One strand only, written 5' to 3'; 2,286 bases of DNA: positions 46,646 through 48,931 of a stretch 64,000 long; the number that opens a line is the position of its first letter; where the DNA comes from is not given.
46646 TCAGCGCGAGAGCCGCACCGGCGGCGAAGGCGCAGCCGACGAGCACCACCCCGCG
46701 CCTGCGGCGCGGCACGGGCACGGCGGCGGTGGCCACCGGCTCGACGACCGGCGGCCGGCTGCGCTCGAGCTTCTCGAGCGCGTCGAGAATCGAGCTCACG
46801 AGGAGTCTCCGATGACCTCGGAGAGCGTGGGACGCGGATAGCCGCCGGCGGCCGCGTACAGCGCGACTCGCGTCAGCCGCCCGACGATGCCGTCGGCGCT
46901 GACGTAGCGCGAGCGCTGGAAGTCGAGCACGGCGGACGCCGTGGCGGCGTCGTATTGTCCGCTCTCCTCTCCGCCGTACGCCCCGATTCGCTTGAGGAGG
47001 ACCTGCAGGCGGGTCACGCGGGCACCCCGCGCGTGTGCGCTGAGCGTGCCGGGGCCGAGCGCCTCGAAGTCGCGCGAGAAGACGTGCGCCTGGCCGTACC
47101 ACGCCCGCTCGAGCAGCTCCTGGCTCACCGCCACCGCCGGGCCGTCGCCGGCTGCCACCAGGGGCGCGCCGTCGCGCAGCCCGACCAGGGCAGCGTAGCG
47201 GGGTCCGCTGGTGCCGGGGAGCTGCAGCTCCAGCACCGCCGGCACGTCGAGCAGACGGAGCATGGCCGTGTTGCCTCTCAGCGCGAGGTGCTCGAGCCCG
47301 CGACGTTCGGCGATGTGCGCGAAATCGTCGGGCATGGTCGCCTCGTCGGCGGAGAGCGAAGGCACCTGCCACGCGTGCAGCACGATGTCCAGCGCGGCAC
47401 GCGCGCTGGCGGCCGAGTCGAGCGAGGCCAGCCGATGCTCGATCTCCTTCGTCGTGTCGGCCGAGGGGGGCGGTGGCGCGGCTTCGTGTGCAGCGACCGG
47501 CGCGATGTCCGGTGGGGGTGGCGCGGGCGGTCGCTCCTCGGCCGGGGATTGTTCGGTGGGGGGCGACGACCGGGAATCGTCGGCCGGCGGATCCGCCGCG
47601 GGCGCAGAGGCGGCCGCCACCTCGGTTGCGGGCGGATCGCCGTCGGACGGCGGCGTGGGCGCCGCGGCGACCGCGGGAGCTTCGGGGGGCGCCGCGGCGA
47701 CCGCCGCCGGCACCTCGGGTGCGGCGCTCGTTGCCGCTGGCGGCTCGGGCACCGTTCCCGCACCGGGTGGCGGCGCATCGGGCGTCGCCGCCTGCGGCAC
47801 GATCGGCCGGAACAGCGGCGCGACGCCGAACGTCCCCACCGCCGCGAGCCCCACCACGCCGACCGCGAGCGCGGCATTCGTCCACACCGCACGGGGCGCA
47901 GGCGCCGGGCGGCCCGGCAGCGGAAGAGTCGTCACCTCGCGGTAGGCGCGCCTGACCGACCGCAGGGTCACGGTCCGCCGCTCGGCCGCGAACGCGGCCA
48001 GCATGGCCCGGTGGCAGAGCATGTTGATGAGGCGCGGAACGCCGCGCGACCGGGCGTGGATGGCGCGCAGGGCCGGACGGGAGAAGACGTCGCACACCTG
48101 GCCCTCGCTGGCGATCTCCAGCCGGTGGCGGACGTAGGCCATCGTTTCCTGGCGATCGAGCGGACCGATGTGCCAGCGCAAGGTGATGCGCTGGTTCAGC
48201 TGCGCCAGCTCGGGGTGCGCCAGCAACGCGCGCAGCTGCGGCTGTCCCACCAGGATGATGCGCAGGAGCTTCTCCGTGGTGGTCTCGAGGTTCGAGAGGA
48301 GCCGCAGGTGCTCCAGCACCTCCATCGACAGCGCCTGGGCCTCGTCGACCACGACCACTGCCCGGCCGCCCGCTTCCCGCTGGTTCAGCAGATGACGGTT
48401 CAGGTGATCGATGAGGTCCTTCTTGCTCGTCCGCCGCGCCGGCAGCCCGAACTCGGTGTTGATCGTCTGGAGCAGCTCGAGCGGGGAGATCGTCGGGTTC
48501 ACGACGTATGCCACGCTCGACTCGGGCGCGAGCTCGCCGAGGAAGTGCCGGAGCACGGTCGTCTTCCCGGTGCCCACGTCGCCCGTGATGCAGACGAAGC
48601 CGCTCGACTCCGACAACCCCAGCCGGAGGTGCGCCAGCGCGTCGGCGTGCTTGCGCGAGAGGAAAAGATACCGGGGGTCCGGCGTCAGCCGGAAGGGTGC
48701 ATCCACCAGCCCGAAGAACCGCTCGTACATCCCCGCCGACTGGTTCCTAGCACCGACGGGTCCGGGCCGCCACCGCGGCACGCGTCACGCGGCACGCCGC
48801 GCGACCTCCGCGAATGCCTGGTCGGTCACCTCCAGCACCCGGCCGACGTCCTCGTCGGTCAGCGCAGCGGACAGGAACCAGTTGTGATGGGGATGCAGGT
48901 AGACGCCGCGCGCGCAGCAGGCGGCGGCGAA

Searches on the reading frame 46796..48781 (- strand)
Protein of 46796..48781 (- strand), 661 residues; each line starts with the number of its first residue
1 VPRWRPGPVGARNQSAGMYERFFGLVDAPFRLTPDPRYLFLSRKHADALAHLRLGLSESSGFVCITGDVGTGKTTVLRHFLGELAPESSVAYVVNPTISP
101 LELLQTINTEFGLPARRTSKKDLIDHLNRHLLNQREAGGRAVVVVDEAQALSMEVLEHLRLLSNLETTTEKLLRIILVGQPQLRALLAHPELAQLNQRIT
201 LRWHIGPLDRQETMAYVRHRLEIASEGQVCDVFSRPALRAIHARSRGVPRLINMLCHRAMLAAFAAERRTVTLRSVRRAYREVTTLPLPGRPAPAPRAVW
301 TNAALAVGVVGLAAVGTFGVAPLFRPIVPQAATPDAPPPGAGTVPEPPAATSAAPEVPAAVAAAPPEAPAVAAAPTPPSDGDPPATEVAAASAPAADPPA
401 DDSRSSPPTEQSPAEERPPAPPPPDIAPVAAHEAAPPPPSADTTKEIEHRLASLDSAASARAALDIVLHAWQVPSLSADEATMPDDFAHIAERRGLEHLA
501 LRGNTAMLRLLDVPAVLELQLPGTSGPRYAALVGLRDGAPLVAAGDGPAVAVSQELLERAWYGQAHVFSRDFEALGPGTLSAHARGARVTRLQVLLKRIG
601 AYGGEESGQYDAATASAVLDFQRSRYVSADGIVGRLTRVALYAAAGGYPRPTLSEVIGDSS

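Call 12: search_protein_families(library=pfam, proteins=[window:46796-48781:-], max_evalue=0.001)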
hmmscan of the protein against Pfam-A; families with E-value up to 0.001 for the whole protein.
window:46796-48781:- (661 aa): 9 families
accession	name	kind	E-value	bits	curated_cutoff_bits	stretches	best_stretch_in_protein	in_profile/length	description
PF13401.12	AAA_22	-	2.1e-29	102.9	27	1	59-187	4-130/130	AAA domain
PF01471.23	PG_binding_1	-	4.1e-11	43.3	23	1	585-641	1-57/57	Putative peptidoglycan binding domain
PF13191.12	AAA_16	-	1.4e-09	39.1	32.6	1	56-172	19-164/167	AAA ATPase domain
PF13245.12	AAA_19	-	2.6e-06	28.1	25.1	1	60-180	11-125/134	AAA domain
PF13604.12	AAA_30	-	3.4e-06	27.4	27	1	56-196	14-141/191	AAA domain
PF25199.1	nSTAND_NTPase5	-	9.9e-06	25.9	34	1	58-175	39-128/145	Novel STAND NTPase 5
PF07728.20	AAA_5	-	2.4e-05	24.8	22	1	63-180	2-108/139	AAA domain (dynein-related subfamily)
PF09848.15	SLFN-g3_helicase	-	0.00017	21.4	24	1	63-153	4-93/354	Schlafen group 3, DNA/RNA helicase domain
PF05970.20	PIF1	-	0.00088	19.4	25.9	0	57-159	19-122/223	PIF1-like helicase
